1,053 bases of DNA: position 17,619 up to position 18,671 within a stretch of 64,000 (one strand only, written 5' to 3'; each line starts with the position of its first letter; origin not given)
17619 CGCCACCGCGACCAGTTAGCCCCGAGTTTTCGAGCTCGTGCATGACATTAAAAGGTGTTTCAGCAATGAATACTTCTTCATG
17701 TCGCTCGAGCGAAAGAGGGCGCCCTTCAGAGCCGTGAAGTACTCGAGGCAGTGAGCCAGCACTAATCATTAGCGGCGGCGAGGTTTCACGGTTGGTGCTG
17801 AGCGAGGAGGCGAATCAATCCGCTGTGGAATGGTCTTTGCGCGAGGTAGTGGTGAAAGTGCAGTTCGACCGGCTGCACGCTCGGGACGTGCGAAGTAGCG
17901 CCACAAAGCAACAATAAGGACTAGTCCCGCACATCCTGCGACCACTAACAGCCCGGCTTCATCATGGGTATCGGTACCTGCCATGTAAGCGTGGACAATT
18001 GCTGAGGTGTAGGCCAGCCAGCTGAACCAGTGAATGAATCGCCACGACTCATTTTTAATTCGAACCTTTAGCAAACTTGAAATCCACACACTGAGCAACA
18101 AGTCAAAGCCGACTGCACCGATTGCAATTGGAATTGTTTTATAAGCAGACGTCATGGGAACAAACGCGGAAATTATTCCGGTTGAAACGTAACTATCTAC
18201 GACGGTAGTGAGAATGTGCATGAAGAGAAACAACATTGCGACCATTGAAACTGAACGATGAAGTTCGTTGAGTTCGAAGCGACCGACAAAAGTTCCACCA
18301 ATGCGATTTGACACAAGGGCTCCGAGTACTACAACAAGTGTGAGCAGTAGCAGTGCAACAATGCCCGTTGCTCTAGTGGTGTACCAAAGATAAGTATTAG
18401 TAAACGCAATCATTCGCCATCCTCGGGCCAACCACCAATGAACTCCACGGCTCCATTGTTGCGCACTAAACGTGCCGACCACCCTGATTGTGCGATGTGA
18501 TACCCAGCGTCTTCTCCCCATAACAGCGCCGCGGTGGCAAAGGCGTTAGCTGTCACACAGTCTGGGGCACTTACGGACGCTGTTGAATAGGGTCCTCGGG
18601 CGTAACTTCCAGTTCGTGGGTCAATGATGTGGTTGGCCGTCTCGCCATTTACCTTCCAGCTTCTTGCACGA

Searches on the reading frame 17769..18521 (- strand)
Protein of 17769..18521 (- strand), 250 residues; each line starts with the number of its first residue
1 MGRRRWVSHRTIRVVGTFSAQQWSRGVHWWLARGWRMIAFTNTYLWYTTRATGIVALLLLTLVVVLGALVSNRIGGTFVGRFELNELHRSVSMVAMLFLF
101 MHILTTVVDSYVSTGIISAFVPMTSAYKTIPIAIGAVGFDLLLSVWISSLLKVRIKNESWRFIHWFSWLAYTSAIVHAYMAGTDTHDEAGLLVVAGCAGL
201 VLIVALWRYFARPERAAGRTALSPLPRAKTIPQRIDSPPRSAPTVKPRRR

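Call 3: search_protein_families(library=pfam, proteins=[window:17769-18521:-], max_evalue=0.01)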
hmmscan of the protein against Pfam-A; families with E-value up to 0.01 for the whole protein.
window:17769-18521:- (250 aa): 1 family
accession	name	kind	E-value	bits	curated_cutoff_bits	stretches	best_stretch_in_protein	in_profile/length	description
PF01794.25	Ferric_reduct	-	2.3e-08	34.6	28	1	52-173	1-119/121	Ferric reductase like transmembrane component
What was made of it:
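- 17769..18413 (-): Ferric_reduct (MsrQ/NOX-like) membrane protein, 214 aa, 5 predicted helices, with no fused FAD/NAD domain. PF01794 scores 34.6 bits against a cut-off of 28 (call 3).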

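Call 4: search_protein_families(library=ncbifam, proteins=[window:17769-18521:-], max_evalue=0.01)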
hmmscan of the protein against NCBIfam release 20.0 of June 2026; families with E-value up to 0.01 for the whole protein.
window:17769-18521:- (250 aa): 0 families

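Call 26: find_homologous_proteins(query=window:17769-18413:-, max_evalue=0.001)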
Query window:17769-18413:- (214 aa): 582 proteins with E <= 0.001 among 2775 candidates; the best 120 are listed.
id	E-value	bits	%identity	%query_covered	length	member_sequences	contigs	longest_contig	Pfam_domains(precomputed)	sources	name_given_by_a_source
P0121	4.4e-130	449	98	100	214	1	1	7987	PF01794.26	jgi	-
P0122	1.8e-122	424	91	100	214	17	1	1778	PF01794.26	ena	-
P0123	3.1e-119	414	89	100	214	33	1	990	PF01794.26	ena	-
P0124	3.6e-119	414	88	100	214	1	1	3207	PF01794.26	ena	-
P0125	3.6e-119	414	88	100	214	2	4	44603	PF01794.26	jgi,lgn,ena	-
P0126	4.9e-119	413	88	100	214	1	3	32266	PF01794.26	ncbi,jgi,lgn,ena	ncbi:MAG: ferric reductase-like transmembrane domain-containing protein [Actinomycetota bacterium]|j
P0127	1.7e-118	412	88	100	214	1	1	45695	PF01794.26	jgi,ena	-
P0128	4.9e-118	410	88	100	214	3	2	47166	PF01794.26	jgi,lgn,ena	jgi:predicted ferric reductase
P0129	1.9e-117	408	87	100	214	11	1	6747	PF01794.26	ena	-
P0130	3.1e-117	407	88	100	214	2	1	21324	PF01794.26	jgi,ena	-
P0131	2.0e-116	405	87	100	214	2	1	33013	PF01794.26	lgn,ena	-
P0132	6.7e-114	397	83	100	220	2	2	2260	PF01794.26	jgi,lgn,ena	jgi:sulfoxide reductase heme-binding subunit YedZ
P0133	3.7e-113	394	85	100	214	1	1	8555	PF01794.26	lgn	-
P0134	1.3e-109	382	81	100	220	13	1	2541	PF01794.26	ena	-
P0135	4.0e-108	378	82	96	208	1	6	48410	PF01794.26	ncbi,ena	-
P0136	3.9e-93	329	66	100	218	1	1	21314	PF01794.26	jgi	jgi:sulfoxide reductase heme-binding subunit YedZ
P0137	9.4e-92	324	65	100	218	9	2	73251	PF01794.26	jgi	jgi:sulfoxide reductase heme-binding subunit YedZ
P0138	3.3e-91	322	64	100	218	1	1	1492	PF01794.26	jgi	jgi:sulfoxide reductase heme-binding subunit YedZ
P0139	5.3e-91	322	68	100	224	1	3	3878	PF01794.26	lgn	-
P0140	7.2e-91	321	64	100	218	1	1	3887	PF01794.26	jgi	jgi:sulfoxide reductase heme-binding subunit YedZ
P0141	9.7e-91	321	64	100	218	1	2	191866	PF01794.26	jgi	jgi:sulfoxide reductase heme-binding subunit YedZ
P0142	2.6e-90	319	64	100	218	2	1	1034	PF01794.26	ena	-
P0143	1.1e-89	317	74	88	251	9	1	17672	PF01794.26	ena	-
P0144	1.3e-89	317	74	93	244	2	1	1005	PF01794.26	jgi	jgi:predicted ferric reductase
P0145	2.8e-89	316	70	95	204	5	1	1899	PF01794.26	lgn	-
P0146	2.1e-88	313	71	98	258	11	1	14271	PF01794.26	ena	-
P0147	6.3e-88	312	71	93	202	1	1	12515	PF01794.26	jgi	jgi:sulfoxide reductase heme-binding subunit YedZ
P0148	8.4e-88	311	71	97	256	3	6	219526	PF01794.26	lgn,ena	-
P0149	9.4e-88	311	72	90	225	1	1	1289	PF01794.26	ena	-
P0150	1.1e-87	311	70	88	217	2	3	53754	PF01794.26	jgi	jgi:sulfoxide reductase heme-binding subunit YedZ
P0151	1.1e-87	311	68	100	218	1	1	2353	PF01794.26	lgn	-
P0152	1.1e-87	311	71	97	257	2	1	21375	PF01794.26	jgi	jgi:hypothetical protein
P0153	1.4e-87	311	62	100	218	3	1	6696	PF01794.26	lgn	-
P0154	1.6e-87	310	64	100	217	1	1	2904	PF01794.26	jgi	jgi:sulfoxide reductase heme-binding subunit YedZ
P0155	1.9e-87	310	62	100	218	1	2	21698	PF01794.26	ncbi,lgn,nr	ncbi:MAG: ferric reductase [Acidimicrobiaceae bacterium]|nr:ferric reductase [Acidimicrobiaceae bact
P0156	2.1e-87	310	62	99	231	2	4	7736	PF01794.26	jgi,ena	-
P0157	3.0e-87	309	62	99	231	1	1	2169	PF01794.26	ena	-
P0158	3.5e-87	309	69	97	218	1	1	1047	PF01794.26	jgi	jgi:predicted ferric reductase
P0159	3.7e-87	309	65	97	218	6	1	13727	PF01794.26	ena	-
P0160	3.7e-87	309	70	96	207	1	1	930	PF01794.26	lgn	-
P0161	4.3e-87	309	69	96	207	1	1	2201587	PF01794.26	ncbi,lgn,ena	-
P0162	5.9e-87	309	61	100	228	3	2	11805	PF01794.26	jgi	-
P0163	6.0e-87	308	67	96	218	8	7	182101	PF01794.26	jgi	jgi:sulfoxide reductase heme-binding subunit YedZ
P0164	7.7e-87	308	70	86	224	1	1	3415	PF01794.26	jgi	jgi:predicted ferric reductase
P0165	7.7e-87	308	69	88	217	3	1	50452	PF01794.26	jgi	-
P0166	9.8e-87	308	69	96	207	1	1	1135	PF01794.26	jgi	jgi:predicted ferric reductase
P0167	1.0e-86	308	64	100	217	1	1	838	PF01794.26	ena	-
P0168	1.2e-86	307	69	96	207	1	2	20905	PF01794.26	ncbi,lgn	ncbi:MAG: ferric reductase-like transmembrane domain-containing protein [Acidimicrobiales bacterium]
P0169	1.5e-86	307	70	88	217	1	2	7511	PF01794.26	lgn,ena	-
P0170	1.6e-86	307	69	96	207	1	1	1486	PF01794.26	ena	-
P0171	1.7e-86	307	67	99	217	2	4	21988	PF01794.26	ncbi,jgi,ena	ncbi:MAG TPA: ferric reductase-like transmembrane domain-containing protein [Acidimicrobiales bacter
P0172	1.8e-86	307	63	100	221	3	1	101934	PF01794.26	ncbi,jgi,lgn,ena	jgi:predicted ferric reductase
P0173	2.6e-86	306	66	100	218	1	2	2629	PF01794.26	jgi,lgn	jgi:sulfoxide reductase heme-binding subunit YedZ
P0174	2.7e-86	306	64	99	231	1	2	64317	PF01794.26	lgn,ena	-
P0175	2.8e-86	306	66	99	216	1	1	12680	PF01794.26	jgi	jgi:predicted ferric reductase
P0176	2.8e-86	306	69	96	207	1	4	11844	PF01794.26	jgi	jgi:predicted ferric reductase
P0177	2.9e-86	306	61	99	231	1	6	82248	PF01794.26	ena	-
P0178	2.9e-86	306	66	94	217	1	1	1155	PF01794.26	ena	-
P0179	3.7e-86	306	65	99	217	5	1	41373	PF01794.26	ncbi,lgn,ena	ncbi:MAG TPA: ferric reductase-like transmembrane domain-containing protein [Acidimicrobiales bacter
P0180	3.9e-86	306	61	99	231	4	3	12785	PF01794.26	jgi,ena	jgi:sulfoxide reductase heme-binding subunit YedZ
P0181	4.3e-86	306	65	100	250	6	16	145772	PF01794.26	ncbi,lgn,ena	-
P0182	5.9e-86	305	64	99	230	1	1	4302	PF01794.26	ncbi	-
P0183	6.3e-86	305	66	95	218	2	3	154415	PF01794.26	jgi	jgi:sulfoxide reductase heme-binding subunit YedZ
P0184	6.3e-86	305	63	99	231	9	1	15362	PF01794.26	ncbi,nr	ncbi:MAG: ferric reductase-like transmembrane domain-containing protein [Acidobacteria bacterium]|nr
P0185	6.4e-86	305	65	95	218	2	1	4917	PF01794.26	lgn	-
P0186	6.7e-86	305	65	96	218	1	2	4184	PF01794.26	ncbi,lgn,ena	-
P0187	6.7e-86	305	63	99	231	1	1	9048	PF01794.26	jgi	-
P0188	9.1e-86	305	59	99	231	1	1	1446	PF01794.26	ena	-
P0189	9.4e-86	305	68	93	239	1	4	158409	PF01794.26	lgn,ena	-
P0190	1.2e-85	304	60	99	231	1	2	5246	PF01794.26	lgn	-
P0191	1.3e-85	304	66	94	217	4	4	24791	PF01794.26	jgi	jgi:sulfoxide reductase heme-binding subunit YedZ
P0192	1.6e-85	304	64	96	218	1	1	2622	PF01794.26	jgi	jgi:sulfoxide reductase heme-binding subunit YedZ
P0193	1.7e-85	304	67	97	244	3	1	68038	PF01794.26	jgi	-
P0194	2.0e-85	304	67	96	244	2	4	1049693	PF01794.26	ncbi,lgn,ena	-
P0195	2.0e-85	303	67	99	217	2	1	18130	PF01794.26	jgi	jgi:predicted ferric reductase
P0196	2.2e-85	303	67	100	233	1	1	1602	PF01794.26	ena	-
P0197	2.3e-85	303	59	99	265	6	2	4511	PF01794.26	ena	-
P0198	6.9e-85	302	66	99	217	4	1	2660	PF01794.26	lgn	-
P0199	8.6e-85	301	66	100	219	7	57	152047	PF01794.26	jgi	jgi:predicted ferric reductase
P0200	1.0e-84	301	66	96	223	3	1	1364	PF01794.26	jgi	jgi:sulfoxide reductase heme-binding subunit YedZ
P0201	1.2e-84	301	67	96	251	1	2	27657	PF01794.26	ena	-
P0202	1.4e-84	301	66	99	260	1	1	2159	PF01794.26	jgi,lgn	-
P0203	1.6e-84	301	71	88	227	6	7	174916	PF01794.26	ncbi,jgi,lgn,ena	jgi:predicted ferric reductase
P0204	1.7e-84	300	65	100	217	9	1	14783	PF01794.26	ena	-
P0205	1.7e-84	300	68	97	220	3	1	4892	PF01794.26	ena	-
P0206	1.8e-84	300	65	100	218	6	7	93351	PF01794.26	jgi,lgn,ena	jgi:predicted ferric reductase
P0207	2.0e-84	300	68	96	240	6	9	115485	PF01794.26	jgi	jgi:sulfoxide reductase heme-binding subunit YedZ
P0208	2.0e-84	300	64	99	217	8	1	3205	PF01794.26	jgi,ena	-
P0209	2.1e-84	300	67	97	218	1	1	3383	PF01794.26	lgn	-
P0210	2.3e-84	300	65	99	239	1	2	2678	PF01794.26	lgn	-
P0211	2.5e-84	300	67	99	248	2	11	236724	PF01794.26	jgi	jgi:predicted ferric reductase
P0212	3.0e-84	300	68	99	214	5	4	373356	PF01794.26,PF01292.27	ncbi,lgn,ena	-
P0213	3.1e-84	300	68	96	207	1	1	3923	PF01794.26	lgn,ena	-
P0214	3.1e-84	300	66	100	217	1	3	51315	PF01794.26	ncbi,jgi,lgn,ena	jgi:predicted ferric reductase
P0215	3.4e-84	300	65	98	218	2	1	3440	PF01794.26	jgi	-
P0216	3.4e-84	299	64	100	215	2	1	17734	PF01794.26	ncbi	-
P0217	6.5e-84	299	70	90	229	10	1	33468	PF01794.26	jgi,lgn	jgi:predicted ferric reductase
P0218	7.1e-84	298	67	96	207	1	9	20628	PF01794.26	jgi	jgi:predicted ferric reductase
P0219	7.3e-84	298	65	100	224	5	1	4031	PF01794.26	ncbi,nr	ncbi:MAG TPA: ferric reductase-like transmembrane domain-containing protein [Acidimicrobiales bacter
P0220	7.6e-84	298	71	90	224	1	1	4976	PF01794.26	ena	-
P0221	9.9e-84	298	67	99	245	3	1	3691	PF01794.26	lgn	-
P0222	1.2e-83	298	65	100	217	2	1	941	PF01794.26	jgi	jgi:methionine sulfoxide reductase heme-binding subunit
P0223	1.3e-83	298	64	99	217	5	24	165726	PF01794.26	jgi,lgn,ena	jgi:predicted ferric reductase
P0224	1.7e-83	297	66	97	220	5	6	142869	PF01794.26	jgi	jgi:predicted ferric reductase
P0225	1.7e-83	297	65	99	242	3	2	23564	PF01794.26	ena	-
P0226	2.2e-83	297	65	100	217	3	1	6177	PF01794.26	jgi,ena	-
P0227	2.3e-83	297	68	94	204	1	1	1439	PF01794.26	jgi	jgi:sulfoxide reductase heme-binding subunit YedZ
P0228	2.4e-83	297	68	100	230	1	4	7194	PF01794.26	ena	-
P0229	3.0e-83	296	64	99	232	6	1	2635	PF01794.26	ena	-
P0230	3.1e-83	296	66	98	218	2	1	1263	PF01794.26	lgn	-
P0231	3.7e-83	296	64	100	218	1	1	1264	PF01794.26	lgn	-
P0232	4.4e-83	296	68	95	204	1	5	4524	PF01794.26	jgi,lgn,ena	jgi:predicted ferric reductase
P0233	4.6e-83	296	64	98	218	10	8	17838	PF01794.26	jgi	jgi:predicted ferric reductase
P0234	5.7e-83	295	63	98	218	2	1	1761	PF01794.26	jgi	jgi:predicted ferric reductase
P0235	6.2e-83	295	70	90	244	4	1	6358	PF01794.26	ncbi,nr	ncbi:MAG TPA: ferric reductase-like transmembrane domain-containing protein [Acidimicrobiales bacter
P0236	7.0e-83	295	69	93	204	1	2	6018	PF01794.26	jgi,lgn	jgi:sulfoxide reductase heme-binding subunit YedZ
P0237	7.4e-83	295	67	96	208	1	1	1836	PF01794.26,PF01292.27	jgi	jgi:methionine sulfoxide reductase heme-binding subunit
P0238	1.0e-82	295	69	88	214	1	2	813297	PF01794.26,PF01292.27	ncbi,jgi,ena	jgi:DMSO/TMAO reductase YedYZ heme-binding membrane subunit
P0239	1.1e-82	295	67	86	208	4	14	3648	PF01794.26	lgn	-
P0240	1.2e-82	294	62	100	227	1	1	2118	PF01794.26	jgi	jgi:sulfoxide reductase heme-binding subunit YedZ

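Call 46: predict_structure(alignment_id=A2)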
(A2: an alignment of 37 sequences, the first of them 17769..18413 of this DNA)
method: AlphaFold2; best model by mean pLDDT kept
length: 214 residues; sequences in the alignment: 37
mean_pLDDT: 61.9   pTM: 0.54
mean pLDDT of the five models: 61.9, 60.6, 55.8, 54.7, 52.4
residues with pLDDT >= 90: 1; 70-90: 74; 50-70: 80; < 50: 59
segments of 3 or more residues with pLDDT < 50: 1-4, 77-79, 81-92, 146-150, 180-205, 208-214
pLDDT, mean of each block of 10 residues (from residue 1): 54 77 82 71 80 87 80 57 43 52 60 54 54 62 52 68 74 62 45 45 47 44
secondary structure, 60 per line:
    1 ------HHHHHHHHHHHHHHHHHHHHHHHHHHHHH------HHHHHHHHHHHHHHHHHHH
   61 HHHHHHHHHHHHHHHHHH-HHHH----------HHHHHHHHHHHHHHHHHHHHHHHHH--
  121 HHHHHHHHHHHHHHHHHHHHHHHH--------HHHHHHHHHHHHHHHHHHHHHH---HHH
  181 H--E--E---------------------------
elements in order: H7-35 H42-78 H80-83 H94-118 H121-144 H153-174 H178-181
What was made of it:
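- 17769..18413 (-): The AF2 model has helices at 7-35, 42-78, 94-118, 121-144 and 153-174, with mean pLDDT 62 (call 46).
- On Ferric reductase domain superfamily (NOX/FRE/STEAP/MsrQ): Five helices are seen by hydropathy and in the AF2 model (pLDDT 62) (call 46).
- Checked: FRD has 5 predicted helices, not 6 (call 46).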

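Call 81: fold_search(model_id=the predicted structure, library=pdb)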
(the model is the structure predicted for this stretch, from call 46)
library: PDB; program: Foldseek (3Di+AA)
matches with E <= 10: 76; with E <= 0.001: 0
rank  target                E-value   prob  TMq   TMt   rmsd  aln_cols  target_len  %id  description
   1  8qq7                  1.3e-01  0.82  0.34  0.22  11.7       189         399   17  Structure of SpNOX: a Bacterial NADPH oxidase (released 2024-05-08)
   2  8qta                  2.9e-01  0.66  0.34  0.22  11.3       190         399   18  Cryo-EM structure of Streptococcus pneumoniae NADPH oxidase F397A mutant in complex with NADPH (released 2024-07-24)
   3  8ucd_C                4.1e-01  0.66  0.37  0.34   9.6       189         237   15  Cryo-EM structure of human STEAP1 in complex with AMG 509 Fab (released 2023-11-22)
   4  8qt6                  4.7e-01  0.75  0.38  0.24   6.5       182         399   19  Cryo-EM structure of Streptococcus pneumoniae NADPH oxidase (released 2024-07-24)
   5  6y9b_A                4.7e-01  0.57  0.36  0.33   9.6       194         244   16  Cryo-EM structure of trimeric human STEAP1 bound to three Fab120.545 fragments (released 2020-05-20)
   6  7d3e_A                1.4e+00  0.54  0.44  0.10   7.4       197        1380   17  Cryo-EM structure of human DUOX1-DUOXA1 in low-calcium state (released 2020-12-09)
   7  7rut_B                1.6e+00  0.13  0.23  0.25  11.9       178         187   15  Structure of Human ATP:Cobalamin Adenosyltransferase R190C bound to ATP (released 2021-11-24)
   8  3ak8_A                1.9e+00  0.33  0.30  0.39  10.2       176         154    8  Crystal structure of the SEp22 dodecamer, a Dps-like protein from Salmonella enterica subsp. enterica serovar Enteriti (released 2011-01-12)
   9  7xge_C                2.9e+00  0.14  0.29  0.35  11.5       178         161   12  Crystal structure of MCL-1 in complex with computationally designed inhibitor protein (released 2022-07-20)
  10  7xgf_A                3.2e+00  0.08  0.21  0.25  13.1       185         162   10  Crystal structure of BCL-xL in complex with computationally designed inhibitor protein (released 2022-07-20)
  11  4dyu_B                3.3e+00  0.20  0.31  0.39  10.7       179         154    8  The crystal structure of DNA starvation/stationary phase protection protein Dps from Yersinia pestis KIM 10 (released 2012-03-14)
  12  7rut_A                3.5e+00  0.08  0.23  0.26  12.1       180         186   15  Structure of Human ATP:Cobalamin Adenosyltransferase R190C bound to ATP (released 2021-11-24)
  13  1o5h_B                3.7e+00  0.08  0.25  0.26  10.5       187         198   10  Crystal structure of formiminotetrahydrofolate cyclodeaminase (TM1560) from Thermotoga maritima at 2.80 A resolution (released 2003-09-30)
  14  5m0i_A                3.9e+00  0.11  0.30  0.29  19.8       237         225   11  Crystal structure of the nuclear complex with She2p and the ASH1 mRNA E3-localization element (released 2017-01-18)
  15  1o5h_A                4.1e+00  0.12  0.30  0.31   9.8       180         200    7  Crystal structure of formiminotetrahydrofolate cyclodeaminase (TM1560) from Thermotoga maritima at 2.80 A resolution (released 2003-09-30)
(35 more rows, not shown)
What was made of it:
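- The nearest, though weak, fold matches are SpNOX and DUOX1 (call 81).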
